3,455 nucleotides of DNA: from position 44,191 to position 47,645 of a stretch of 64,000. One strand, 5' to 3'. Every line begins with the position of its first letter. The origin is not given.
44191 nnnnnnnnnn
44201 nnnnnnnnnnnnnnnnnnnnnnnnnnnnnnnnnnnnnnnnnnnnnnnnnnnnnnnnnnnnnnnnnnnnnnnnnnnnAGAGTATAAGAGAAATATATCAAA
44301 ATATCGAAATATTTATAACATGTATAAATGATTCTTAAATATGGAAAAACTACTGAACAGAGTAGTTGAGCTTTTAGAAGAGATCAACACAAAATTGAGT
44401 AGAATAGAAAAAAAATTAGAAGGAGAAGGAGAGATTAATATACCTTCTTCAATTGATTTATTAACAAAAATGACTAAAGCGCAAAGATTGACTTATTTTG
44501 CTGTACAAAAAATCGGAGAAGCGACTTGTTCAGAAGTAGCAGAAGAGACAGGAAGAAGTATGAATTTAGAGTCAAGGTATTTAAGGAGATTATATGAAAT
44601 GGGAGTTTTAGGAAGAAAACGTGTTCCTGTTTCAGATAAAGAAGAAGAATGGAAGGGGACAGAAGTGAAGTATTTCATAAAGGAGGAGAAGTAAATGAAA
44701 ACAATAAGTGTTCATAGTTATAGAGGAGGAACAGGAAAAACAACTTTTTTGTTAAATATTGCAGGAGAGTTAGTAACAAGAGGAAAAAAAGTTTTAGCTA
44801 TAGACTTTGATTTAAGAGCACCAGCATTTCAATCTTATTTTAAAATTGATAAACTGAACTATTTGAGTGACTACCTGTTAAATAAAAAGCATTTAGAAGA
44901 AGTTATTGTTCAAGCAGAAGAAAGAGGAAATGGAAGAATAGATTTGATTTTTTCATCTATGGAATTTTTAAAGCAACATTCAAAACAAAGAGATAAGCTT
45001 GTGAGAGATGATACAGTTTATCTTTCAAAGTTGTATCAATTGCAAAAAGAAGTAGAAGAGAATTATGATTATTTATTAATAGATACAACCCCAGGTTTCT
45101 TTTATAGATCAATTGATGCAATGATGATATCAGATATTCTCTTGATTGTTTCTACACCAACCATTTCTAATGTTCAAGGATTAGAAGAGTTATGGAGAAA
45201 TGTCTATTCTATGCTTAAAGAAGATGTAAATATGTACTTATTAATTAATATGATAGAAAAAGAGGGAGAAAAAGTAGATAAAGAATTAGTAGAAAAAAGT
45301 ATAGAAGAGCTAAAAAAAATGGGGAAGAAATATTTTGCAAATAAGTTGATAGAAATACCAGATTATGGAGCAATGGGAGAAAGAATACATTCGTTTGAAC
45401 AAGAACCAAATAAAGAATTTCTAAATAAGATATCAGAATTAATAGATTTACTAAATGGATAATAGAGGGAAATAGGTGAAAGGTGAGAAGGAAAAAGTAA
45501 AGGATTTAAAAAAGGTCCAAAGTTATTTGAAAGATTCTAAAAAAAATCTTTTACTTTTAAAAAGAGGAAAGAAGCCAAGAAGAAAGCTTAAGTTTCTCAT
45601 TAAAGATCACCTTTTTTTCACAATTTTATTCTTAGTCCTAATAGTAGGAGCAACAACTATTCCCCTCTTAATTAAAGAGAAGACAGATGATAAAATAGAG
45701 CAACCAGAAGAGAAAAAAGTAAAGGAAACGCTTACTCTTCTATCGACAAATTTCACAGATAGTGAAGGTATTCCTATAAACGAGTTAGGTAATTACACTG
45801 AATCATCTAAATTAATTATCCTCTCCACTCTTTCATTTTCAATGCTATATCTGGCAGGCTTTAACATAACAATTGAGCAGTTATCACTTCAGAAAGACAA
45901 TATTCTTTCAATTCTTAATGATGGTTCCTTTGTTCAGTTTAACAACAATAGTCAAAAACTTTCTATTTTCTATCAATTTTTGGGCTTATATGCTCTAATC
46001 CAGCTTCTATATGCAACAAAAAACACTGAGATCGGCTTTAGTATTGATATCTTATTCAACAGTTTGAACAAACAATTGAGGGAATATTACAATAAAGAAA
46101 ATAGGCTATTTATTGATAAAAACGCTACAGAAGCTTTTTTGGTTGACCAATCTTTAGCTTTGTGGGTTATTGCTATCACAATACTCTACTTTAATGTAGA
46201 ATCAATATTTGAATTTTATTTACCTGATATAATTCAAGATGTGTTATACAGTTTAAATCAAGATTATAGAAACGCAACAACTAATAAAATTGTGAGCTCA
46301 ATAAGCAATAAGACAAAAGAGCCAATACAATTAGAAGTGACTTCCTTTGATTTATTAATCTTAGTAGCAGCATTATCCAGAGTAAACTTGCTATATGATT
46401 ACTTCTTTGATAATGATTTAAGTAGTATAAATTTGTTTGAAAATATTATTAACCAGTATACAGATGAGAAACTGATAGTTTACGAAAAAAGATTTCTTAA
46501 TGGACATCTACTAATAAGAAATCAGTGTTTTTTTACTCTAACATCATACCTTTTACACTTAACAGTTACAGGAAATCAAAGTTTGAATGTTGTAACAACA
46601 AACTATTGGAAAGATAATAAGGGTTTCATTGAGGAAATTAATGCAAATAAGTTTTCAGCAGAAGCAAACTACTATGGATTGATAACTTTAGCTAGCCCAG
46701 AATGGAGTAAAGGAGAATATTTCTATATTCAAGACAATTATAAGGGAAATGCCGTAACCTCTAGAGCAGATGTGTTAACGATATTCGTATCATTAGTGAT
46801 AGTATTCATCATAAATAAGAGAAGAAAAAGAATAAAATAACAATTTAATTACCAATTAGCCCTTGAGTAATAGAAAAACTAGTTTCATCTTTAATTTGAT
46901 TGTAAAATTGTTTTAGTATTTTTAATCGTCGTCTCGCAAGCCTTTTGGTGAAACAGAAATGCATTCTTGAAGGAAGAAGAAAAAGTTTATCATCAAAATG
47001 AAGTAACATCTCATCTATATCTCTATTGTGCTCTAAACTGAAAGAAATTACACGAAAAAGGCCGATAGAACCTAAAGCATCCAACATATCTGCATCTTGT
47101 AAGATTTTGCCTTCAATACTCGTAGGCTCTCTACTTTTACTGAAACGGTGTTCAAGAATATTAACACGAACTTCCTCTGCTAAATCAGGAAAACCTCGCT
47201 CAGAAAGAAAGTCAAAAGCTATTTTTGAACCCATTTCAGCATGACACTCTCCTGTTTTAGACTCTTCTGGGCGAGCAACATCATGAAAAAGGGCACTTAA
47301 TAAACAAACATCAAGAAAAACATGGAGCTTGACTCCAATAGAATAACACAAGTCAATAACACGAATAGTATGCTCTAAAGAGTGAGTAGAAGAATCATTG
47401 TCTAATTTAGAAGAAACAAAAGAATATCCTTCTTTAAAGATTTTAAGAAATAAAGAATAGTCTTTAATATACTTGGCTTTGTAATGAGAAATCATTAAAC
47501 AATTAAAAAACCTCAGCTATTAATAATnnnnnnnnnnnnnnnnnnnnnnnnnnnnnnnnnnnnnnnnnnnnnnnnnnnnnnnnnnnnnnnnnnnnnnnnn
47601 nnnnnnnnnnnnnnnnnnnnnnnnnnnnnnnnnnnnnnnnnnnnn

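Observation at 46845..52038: OLD-family ATPase-Toprim nuclease with uncharacterised partner genes, adjacent to tRNA-Pro (defence-island signature)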

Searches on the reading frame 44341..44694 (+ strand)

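Call 4: search_protein_families(library=pfam, proteins=[window:44341-44694:+], max_evalue=0.1)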
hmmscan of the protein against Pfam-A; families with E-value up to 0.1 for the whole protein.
window:44341-44694:+ (117 aa): 5 families
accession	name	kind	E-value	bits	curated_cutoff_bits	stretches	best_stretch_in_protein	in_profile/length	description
PF01978.25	TrmB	-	0.0046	17.2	25.6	1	50-93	12-55/68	Sugar-specific transcriptional regulator TrmB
PF03869.20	Arc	-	0.044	14.1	20.4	1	64-77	20-33/50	Arc-like DNA binding domain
PF24033.1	DUF7342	-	0.053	13.9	31.6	1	58-93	15-50/150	Family of unknown function (DUF7342)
PF13412.12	HTH_24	-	0.084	12.9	21.9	0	52-89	9-46/48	Winged helix-turn-helix DNA-binding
PF13874.11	Nup54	-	0.093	13.2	30.5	0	59-105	67-113/140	Nucleoporin complex subunit 54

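Call 5: search_protein_families(library=padloc, proteins=[window:44341-44694:+], max_evalue=0.1)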
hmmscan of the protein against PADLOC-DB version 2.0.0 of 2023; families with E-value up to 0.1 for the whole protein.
window:44341-44694:+ (117 aa): 6 families
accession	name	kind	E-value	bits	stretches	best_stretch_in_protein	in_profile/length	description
PDLC01438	Csa3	-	0.0019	16.3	1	18-109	119-197/305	"CAS-I,CAS-II,CAS-III,CAS-IV,CAS-V,CAS-VI; associated_signaling"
PDLC01268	CasR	-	0.0025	15.8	1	45-91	125-168/179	"CAS-I,CAS-II,CAS-III,CAS-IV,CAS-V,CAS-VI; associated_signaling"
PDLC03963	SoFic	-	0.0062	13.9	1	6-94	265-339/361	-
PDLC01434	CasR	-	0.012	13.5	1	55-93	137-174/191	"CAS-I,CAS-II,CAS-III,CAS-IV,CAS-V,CAS-VI; associated_signaling"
PDLC01879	CARF3--CARF_TM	-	0.013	13.2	1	30-92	141-202/222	-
PDLC01857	CARF3--CARF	-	0.03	11.9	1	48-91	132-174/201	-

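Call 6: search_protein_families(library=ncbifam, proteins=[window:44341-44694:+], max_evalue=0.1)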
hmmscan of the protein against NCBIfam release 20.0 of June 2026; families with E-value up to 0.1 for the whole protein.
window:44341-44694:+ (117 aa): 3 families
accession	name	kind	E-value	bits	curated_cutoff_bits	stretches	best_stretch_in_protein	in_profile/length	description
TIGR00373.1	TIGR00373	equivalog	0.0014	18.1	149.5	1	53-105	21-71/162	transcription factor E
TIGR01884.1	cas_HTH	subfamily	0.0023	17.3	60.2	1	16-93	112-189/202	CRISPR-associated CARF protein Csa3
NF004910.0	PRK06266.1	equivalog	0.017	14.3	180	1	55-104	38-85/185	transcription initiation factor E subunit alpha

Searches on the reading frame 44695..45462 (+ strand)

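Call 4: search_protein_families(library=pfam, proteins=[window:44695-45462:+], max_evalue=0.1)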
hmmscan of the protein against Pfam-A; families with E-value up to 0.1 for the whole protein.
window:44695-45462:+ (255 aa): 12 families
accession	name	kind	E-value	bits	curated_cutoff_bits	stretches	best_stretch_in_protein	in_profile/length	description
PF13614.12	AAA_31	-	2.7e-27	96.3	27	1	1-176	1-170/177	AAA domain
PF10609.15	ParA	-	5e-11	42.9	27.1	1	2-159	4-149/246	NUBPL iron-transfer P-loop NTPase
PF01656.29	CbiA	-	7.1e-10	39.4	25.4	1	4-204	1-101/125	CobQ/CobB/MinD/ParA nucleotide binding domain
PF09140.17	MipZ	-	1.1e-09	38.4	20.7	1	4-134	3-109/262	ATPase MipZ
PF07015.17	VirC1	-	3.8e-06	26.9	24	1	1-39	1-39/231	VirC1 protein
PF06564.18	CBP_BcsQ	-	1.5e-05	25.1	21.3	1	1-155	1-147/234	Cellulose biosynthesis protein BcsQ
PF19842.5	YqeC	-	0.0011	19.7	27.6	1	10-82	4-76/145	YqeC protein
PF02374.21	ArsA_ATPase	-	0.0018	18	24.3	1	9-171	8-170/305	Anion-transporting ATPase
PF00142.24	Fer4_NifH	-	0.0027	17.7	25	1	10-72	8-70/271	4Fe-4S iron sulfur cluster binding proteins, NifH/frxC family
PF25199.1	nSTAND_NTPase5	-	0.0034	17.7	34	1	10-39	49-79/145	Novel STAND NTPase 5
PF16575.11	CLP1_P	-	0.0062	16.8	26.6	1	13-43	5-35/188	mRNA cleavage and polyadenylation factor CLP1 P-loop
PF00448.28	SRP54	-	0.023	14.8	22.7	0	12-44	11-44/196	SRP54-type protein, GTPase domain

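Call 5: search_protein_families(library=padloc, proteins=[window:44695-45462:+], max_evalue=0.1)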
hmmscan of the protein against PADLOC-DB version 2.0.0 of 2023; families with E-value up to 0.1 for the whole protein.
window:44695-45462:+ (255 aa): 5 families
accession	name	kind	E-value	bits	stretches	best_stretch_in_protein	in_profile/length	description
PDLC04559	PDC-M28B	-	1.8e-07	28.6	1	3-47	130-174/438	-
PDLC04140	mad8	-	0.00058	17.5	1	12-132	37-164/314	mads_8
PDLC01757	Cas3b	-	0.0014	15.3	1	158-253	482-570/676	-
PDLC00273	PtuA1|PtuA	-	0.0017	15.4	1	10-94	10-97/375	AAA ATPase domain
PDLC04560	PDC-M28B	-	0.0036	14.7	1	4-51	17-64/327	-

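Call 6: search_protein_families(library=ncbifam, proteins=[window:44695-45462:+], max_evalue=0.1)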
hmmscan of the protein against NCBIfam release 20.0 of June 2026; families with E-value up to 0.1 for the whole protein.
window:44695-45462:+ (255 aa): 29 families (the best 25 are shown)
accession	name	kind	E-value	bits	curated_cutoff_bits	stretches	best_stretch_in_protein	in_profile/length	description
NF047398.1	AAA_KGGVGR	domain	3.2e-20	73.3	90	1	1-169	2-188/190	KGGVGR-motif variant AAA ATPase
TIGR01969.1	minD_arch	subfamily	4e-16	59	201.75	1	3-204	2-187/251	cell division ATPase MinD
TIGR01007.1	eps_fam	subfamily_domain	7.8e-15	55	108.05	1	1-75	17-92/204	polysaccharide biosynthesis tyrosine autokinase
NF041546.1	ParA_partition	equivalog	4.2e-14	52.6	180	2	3-42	1-40/203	ParA family partition ATPase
TIGR03453.1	partition_RepA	equivalog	2e-13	49.9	348.45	1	2-164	105-275/387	plasmid partitioning protein RepA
TIGR01968.1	minD_bact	equivalog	5.7e-12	45.5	212.9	2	97-190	89-176/261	septum site-determining protein MinD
NF041283.1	PrgP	equivalog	1.7e-10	40.7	400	1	4-170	5-170/297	ParA superfamily DNA segregation protein PrgP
TIGR03371.1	cellulose_yhjQ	equivalog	1.4e-09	37.8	157.85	1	1-190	1-181/246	cellulose biosynthesis protein BcsQ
TIGR03018.1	pepcterm_TyrKin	hypoth_equivalog_domain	5.7e-08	32.3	230.65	1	2-75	36-111/207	XrtA-associated tyrosine autokinase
NF010443.0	PRK13869.1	subfamily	1.1e-07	31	446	1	2-162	122-290/405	plasmid-partitioning protein RepA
NF041136.1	MrpORP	equivalog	3.4e-07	29.9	450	1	2-156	6-149/365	iron-sulfur cluster carrier protein MrpORP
TIGR03029.1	EpsG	equivalog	4.1e-07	29.5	313.8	1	3-72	105-173/274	chain length determinant protein tyrosine kinase EpsG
NF008079.0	PRK10818.1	equivalog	4.2e-07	29.6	508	1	3-161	4-151/270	septum site-determining protein MinD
NF007350.0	PRK09841.1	equivalog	9.6e-07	27.3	1248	1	13-133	543-650/726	tyrosine-protein kinase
NF010423.0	PRK13849.1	equivalog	1.8e-06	27.5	313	1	1-41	1-41/231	conjugal transfer ATPase VirC1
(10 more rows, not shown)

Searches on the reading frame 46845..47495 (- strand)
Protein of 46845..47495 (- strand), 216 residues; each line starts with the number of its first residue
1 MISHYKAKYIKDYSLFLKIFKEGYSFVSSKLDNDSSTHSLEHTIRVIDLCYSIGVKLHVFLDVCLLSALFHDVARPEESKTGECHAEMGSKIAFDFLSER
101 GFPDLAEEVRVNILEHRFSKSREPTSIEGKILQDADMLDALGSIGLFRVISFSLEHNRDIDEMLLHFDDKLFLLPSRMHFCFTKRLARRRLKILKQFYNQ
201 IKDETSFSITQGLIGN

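Call 4: search_protein_families(library=pfam, proteins=[window:46845-47495:-], max_evalue=0.1)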
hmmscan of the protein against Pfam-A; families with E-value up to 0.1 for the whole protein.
window:46845-47495:- (216 aa): 1 family
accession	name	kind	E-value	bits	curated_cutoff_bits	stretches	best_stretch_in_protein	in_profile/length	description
PF01966.28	HD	-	2.3e-14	54.1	22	1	40-140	2-115/116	HD domain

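Call 5: search_protein_families(library=padloc, proteins=[window:46845-47495:-], max_evalue=0.1)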
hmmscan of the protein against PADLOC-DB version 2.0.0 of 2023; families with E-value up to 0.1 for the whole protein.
window:46845-47495:- (216 aa): 0 families

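Call 6: search_protein_families(library=ncbifam, proteins=[window:46845-47495:-], max_evalue=0.1)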
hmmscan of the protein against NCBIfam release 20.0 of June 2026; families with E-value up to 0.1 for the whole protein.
window:46845-47495:- (216 aa): 4 families
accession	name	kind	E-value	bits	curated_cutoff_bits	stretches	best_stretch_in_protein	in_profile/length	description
NF007515.0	PRK10119.1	equivalog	6.8e-16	58.4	286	1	26-203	13-210/231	phosphohydrolase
TIGR00277.1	HDIG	domain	6.8e-05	22.7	27.6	1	40-106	6-78/84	HDIG domain-containing metalloprotein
TIGR03401.1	cyanamide_fam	subfamily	0.0041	16.7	109.85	1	21-144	42-169/228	HD domain protein, cyanamide hydratase family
NF045665.1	NTPtran_DVU1551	equivalog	0.01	14.9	315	1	36-110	215-285/359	DVU_1551 family NTP transferase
